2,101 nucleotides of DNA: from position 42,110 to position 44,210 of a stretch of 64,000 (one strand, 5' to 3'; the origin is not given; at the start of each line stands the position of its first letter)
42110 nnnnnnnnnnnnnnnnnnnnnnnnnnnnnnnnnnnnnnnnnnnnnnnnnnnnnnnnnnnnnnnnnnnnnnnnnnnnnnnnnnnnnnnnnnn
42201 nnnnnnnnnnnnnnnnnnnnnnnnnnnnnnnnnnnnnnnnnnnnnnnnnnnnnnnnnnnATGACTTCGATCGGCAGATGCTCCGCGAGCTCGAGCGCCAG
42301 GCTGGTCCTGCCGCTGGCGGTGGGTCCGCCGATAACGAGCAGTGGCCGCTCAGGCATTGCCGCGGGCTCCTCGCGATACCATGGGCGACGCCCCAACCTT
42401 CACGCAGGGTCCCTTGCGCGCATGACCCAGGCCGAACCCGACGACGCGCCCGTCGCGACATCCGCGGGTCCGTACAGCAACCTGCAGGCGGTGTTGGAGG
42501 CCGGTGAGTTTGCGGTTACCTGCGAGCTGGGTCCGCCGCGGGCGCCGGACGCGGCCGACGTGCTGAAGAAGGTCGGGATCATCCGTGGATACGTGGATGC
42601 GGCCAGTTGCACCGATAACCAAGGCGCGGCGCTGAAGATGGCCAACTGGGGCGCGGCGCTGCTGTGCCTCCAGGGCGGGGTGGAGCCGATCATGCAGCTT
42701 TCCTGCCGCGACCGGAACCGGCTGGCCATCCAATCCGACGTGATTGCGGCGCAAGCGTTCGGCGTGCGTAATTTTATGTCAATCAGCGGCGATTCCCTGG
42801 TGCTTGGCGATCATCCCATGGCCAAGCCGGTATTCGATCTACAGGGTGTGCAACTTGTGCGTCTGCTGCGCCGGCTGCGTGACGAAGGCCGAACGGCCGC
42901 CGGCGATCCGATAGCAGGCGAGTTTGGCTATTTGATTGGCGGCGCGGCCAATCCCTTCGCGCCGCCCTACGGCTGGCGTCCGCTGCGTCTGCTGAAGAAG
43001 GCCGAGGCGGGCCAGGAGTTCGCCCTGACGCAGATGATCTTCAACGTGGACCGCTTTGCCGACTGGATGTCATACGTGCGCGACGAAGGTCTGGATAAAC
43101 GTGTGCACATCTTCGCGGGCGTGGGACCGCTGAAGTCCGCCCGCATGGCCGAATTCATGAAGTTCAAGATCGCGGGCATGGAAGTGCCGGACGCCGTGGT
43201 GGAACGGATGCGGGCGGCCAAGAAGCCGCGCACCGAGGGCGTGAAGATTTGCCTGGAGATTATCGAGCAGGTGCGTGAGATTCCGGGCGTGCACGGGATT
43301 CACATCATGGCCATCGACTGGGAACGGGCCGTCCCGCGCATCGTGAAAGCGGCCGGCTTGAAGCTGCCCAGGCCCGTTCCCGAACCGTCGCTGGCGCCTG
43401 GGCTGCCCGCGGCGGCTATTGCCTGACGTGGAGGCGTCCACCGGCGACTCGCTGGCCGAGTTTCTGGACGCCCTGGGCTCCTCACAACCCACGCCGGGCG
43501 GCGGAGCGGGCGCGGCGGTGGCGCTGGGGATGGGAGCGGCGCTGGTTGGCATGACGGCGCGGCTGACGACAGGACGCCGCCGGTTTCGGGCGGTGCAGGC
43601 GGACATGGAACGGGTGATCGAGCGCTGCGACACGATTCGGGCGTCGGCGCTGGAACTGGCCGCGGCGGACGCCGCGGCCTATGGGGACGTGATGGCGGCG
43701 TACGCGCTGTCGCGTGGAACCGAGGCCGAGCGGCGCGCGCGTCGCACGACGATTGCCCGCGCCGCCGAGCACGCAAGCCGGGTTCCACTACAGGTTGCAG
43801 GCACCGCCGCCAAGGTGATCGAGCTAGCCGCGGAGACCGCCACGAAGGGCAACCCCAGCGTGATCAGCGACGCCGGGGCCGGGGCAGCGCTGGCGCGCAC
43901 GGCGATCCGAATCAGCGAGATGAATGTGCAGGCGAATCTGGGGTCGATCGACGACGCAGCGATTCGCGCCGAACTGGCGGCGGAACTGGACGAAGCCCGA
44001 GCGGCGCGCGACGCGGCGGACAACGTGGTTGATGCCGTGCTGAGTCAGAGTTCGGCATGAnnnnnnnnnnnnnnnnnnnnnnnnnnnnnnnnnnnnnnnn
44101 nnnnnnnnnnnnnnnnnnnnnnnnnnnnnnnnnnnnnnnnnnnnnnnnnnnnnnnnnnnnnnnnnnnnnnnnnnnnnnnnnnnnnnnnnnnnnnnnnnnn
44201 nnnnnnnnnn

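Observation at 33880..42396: Three miaA copies in one orientation (one intact, two decayed) bracket the giant surface-protein gene and a stretch of gene fragments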

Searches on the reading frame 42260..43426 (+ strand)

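Call 9: search_protein_families(library=pfam, proteins=[window:42260-43426:+], max_evalue=0.01)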
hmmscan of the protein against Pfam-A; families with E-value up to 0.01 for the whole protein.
window:42260-43426:+ (388 aa): 1 family
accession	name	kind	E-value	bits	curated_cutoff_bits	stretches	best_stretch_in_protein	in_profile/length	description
PF02219.23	MTHFR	-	6.4e-33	114.8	24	1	75-366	2-287/287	Methylenetetrahydrofolate reductase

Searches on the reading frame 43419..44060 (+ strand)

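Call 9: search_protein_families(library=pfam, proteins=[window:43419-44060:+], max_evalue=0.01)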
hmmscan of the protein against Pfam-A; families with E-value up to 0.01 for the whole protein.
window:43419-44060:+ (213 aa): 1 family
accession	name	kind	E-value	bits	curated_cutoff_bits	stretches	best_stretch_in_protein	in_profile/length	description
PF04961.17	FTCD_C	-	6.6e-54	182.8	24.5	1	11-191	1-181/182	Formiminotransferase-cyclodeaminase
